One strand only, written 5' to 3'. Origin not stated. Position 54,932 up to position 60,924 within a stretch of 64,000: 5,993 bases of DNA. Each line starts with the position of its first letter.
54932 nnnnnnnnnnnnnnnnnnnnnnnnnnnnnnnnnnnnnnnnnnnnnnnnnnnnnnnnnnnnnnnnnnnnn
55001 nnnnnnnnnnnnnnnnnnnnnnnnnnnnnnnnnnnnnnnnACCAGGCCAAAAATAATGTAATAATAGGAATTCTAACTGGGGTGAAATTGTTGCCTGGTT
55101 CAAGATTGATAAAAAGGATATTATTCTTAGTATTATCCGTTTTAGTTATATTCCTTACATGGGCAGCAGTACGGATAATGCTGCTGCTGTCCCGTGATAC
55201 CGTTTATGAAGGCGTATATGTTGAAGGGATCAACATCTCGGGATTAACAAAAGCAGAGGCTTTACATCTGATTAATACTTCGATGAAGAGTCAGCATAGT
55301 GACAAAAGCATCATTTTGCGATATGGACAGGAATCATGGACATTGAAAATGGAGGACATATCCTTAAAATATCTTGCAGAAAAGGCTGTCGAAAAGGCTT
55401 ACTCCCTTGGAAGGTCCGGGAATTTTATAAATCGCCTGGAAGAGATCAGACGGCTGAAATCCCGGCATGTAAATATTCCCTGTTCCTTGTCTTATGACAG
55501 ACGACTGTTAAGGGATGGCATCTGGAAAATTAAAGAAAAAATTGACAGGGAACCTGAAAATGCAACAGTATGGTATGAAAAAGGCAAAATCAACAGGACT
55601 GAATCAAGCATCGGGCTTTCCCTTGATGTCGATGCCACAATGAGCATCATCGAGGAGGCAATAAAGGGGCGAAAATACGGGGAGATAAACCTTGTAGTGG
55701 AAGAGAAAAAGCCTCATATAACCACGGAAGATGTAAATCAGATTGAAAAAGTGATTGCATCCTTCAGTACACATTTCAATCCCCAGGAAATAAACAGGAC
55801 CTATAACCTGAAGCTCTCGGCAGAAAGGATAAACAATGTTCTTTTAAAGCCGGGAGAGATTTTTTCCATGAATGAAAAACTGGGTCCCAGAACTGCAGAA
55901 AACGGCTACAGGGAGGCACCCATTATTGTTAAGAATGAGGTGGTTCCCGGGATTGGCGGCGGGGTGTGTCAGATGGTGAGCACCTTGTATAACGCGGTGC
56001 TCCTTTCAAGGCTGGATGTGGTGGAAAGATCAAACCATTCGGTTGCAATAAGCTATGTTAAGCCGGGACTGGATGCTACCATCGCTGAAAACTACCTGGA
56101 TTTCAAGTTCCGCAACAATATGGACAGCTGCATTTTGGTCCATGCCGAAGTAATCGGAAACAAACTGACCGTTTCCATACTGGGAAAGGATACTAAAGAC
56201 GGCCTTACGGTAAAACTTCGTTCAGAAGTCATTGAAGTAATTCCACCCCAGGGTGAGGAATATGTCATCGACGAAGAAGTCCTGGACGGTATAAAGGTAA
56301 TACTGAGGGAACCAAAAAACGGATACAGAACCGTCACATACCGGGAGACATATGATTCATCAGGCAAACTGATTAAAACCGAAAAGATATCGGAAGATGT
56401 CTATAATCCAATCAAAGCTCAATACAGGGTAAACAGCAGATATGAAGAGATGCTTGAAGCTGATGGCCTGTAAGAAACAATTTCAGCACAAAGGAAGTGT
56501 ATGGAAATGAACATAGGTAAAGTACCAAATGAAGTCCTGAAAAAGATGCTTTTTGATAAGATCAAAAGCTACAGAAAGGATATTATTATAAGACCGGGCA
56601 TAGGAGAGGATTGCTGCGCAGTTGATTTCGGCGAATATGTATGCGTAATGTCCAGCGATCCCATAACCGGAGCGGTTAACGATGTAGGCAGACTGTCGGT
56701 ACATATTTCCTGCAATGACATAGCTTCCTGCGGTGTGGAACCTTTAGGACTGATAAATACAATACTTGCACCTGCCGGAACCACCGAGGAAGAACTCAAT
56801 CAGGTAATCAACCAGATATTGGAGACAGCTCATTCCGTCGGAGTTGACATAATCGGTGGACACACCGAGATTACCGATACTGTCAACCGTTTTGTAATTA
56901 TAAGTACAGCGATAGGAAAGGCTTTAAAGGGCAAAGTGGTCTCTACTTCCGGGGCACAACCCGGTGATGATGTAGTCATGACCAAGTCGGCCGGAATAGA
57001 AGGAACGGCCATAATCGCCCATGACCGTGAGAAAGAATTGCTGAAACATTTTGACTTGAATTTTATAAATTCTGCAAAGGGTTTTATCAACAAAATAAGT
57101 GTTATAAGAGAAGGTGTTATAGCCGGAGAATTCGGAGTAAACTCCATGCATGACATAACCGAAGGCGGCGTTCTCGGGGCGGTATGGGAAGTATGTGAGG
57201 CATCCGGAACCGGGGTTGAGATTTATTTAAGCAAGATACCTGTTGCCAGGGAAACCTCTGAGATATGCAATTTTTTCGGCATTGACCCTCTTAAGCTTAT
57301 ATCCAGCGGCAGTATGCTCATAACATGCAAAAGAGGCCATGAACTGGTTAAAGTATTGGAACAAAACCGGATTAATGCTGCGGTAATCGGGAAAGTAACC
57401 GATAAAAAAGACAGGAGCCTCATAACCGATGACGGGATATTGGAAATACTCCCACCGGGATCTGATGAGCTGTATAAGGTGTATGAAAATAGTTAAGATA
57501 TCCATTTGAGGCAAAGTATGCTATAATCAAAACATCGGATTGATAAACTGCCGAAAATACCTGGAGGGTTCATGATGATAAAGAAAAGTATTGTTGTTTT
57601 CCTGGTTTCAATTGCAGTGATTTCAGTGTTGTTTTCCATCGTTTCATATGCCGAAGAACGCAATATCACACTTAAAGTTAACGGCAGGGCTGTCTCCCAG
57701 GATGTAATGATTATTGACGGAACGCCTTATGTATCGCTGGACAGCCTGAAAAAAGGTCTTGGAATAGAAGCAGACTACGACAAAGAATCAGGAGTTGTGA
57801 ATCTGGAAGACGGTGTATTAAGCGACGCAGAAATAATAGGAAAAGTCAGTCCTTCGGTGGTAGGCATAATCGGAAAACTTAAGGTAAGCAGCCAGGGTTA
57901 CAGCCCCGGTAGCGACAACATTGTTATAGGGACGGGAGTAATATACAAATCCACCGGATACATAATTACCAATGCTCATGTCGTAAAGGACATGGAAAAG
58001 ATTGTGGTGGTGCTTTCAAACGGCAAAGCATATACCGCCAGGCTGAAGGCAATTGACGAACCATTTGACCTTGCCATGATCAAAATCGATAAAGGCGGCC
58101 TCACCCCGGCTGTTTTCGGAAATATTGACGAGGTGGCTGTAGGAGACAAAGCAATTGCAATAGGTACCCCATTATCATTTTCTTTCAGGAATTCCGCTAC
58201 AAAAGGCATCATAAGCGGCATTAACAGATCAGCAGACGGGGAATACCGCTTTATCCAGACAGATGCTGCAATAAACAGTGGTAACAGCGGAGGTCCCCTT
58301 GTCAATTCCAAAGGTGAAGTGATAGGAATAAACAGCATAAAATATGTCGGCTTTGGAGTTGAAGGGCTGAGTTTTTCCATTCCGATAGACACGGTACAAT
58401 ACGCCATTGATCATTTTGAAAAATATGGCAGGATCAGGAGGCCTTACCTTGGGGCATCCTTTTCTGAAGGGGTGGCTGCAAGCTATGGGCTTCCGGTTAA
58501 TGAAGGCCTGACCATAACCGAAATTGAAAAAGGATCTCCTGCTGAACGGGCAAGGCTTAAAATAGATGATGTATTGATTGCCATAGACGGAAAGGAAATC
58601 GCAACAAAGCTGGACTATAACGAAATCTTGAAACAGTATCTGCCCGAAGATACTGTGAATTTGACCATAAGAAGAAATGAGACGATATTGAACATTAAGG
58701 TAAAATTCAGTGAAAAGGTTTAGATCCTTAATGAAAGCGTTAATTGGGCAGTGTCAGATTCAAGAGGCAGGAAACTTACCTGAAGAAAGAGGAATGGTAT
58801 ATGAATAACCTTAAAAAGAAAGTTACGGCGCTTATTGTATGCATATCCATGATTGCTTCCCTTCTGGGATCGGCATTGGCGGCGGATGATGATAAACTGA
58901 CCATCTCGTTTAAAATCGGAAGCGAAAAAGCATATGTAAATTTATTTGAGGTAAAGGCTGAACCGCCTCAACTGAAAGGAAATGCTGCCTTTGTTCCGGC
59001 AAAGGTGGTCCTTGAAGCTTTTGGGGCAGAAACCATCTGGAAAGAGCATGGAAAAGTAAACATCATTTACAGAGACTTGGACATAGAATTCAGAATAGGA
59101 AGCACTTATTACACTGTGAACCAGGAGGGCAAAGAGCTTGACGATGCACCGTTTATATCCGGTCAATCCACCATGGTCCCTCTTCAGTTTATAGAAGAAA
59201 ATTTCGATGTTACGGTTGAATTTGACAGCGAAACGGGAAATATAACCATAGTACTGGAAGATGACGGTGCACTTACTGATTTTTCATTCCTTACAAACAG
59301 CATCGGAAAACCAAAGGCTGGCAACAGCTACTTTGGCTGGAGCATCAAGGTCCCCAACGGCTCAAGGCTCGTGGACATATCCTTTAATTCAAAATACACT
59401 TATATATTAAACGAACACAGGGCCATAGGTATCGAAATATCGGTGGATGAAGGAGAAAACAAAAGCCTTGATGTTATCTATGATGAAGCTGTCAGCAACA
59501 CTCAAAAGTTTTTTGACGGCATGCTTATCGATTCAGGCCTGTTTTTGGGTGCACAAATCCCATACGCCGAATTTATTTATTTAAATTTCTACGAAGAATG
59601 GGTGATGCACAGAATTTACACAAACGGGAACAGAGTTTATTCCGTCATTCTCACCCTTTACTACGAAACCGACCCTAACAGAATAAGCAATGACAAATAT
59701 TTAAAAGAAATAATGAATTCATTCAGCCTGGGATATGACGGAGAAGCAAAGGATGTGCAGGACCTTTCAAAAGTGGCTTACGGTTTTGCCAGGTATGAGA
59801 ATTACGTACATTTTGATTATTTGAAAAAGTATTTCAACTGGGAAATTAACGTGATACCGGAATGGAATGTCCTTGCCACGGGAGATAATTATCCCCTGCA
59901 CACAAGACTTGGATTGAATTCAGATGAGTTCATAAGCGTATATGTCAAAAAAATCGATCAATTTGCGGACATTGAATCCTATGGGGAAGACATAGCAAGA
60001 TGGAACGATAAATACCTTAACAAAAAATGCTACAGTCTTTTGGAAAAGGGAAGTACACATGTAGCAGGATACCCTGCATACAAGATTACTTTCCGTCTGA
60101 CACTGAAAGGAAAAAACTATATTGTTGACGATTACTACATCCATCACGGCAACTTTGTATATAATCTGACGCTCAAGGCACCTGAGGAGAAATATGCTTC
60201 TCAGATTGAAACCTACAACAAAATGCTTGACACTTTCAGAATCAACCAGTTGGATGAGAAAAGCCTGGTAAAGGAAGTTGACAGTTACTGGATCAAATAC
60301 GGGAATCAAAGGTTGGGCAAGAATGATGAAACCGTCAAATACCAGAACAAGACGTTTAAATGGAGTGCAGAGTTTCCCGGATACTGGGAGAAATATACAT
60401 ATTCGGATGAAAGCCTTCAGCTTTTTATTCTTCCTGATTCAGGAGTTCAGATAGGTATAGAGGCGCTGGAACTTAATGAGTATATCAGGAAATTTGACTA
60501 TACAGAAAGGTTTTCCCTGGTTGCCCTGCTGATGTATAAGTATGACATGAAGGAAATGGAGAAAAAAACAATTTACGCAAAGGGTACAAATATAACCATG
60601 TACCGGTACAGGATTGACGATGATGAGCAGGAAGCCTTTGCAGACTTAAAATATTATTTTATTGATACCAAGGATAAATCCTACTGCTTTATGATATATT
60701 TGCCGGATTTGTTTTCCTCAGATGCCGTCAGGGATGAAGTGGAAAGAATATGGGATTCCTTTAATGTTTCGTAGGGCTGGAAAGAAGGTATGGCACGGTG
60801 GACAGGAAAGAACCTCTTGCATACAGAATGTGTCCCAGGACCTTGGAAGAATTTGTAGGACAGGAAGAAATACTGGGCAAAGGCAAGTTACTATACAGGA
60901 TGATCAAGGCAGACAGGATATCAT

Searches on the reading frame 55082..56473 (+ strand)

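Call 65: search_protein_families(library=pfam, proteins=[window:55082-56473:+], max_evalue=0.00001)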
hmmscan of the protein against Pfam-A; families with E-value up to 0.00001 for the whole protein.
window:55082-56473:+ (463 aa): 3 families
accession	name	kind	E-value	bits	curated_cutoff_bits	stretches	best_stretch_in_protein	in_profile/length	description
PF04294.18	VanW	-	3.7e-50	169.2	27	1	238-366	1-129/130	VanW like protein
PF12229.13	PG_binding_4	-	8.8e-28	97.3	22.1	1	86-199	1-113/117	Putative peptidoglycan binding domain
PF07501.17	G5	-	4.7e-07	30.4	23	1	385-445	8-66/75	G5 domain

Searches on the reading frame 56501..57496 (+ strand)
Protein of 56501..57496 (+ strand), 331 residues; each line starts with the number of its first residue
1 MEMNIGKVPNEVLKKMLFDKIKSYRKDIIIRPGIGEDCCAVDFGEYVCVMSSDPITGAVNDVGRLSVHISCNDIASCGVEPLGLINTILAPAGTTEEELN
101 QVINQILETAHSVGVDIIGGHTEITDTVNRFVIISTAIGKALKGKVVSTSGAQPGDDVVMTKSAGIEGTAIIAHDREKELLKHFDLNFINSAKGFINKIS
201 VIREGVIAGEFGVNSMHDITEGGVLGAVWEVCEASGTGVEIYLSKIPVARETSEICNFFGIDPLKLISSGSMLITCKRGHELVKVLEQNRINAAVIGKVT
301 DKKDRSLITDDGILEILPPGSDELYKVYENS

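Call 65: search_protein_families(library=pfam, proteins=[window:56501-57496:+], max_evalue=0.00001)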
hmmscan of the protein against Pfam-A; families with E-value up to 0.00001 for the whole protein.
window:56501-57496:+ (331 aa): 2 families
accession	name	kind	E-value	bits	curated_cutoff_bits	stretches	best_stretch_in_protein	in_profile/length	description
PF02769.27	AIRS_C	-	2e-24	86.9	23.1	1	153-307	1-153/156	AIR synthase related protein, C-terminal domain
PF00586.29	AIRS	-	1.9e-15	57.7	24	1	35-140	1-111/112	AIR synthase related protein, N-terminal domain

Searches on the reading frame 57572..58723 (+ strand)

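Call 65: search_protein_families(library=pfam, proteins=[window:57572-58723:+], max_evalue=0.00001)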
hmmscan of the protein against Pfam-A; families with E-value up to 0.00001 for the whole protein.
window:57572-58723:+ (383 aa): 5 families
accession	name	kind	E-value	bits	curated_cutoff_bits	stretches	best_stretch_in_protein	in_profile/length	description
PF13365.12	Trypsin_2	-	9.1e-33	114.5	27.6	1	120-253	1-144/144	Trypsin-like peptidase domain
PF00089.32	Trypsin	-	3.3e-15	56.9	20.6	1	119-276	26-217/220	Trypsin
PF13180.12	PDZ_2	-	4.9e-13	49.6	27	1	291-378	1-79/80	PDZ domain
PF17820.7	PDZ_6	-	3.4e-09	36.7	27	1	314-368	1-54/54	PDZ domain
PF00595.29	PDZ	-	1.4e-07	32.2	23.2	1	291-344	10-58/81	PDZ domain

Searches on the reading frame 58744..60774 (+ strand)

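Call 65: search_protein_families(library=pfam, proteins=[window:58744-60774:+], max_evalue=0.00001)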
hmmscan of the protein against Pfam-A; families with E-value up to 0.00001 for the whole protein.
window:58744-60774:+ (676 aa): 1 family
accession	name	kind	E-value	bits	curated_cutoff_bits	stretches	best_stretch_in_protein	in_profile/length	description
PF07833.16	Cu_amine_oxidN1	-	5e-24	84.8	24.2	1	73-169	11-108/108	Copper amine oxidase N-terminal domain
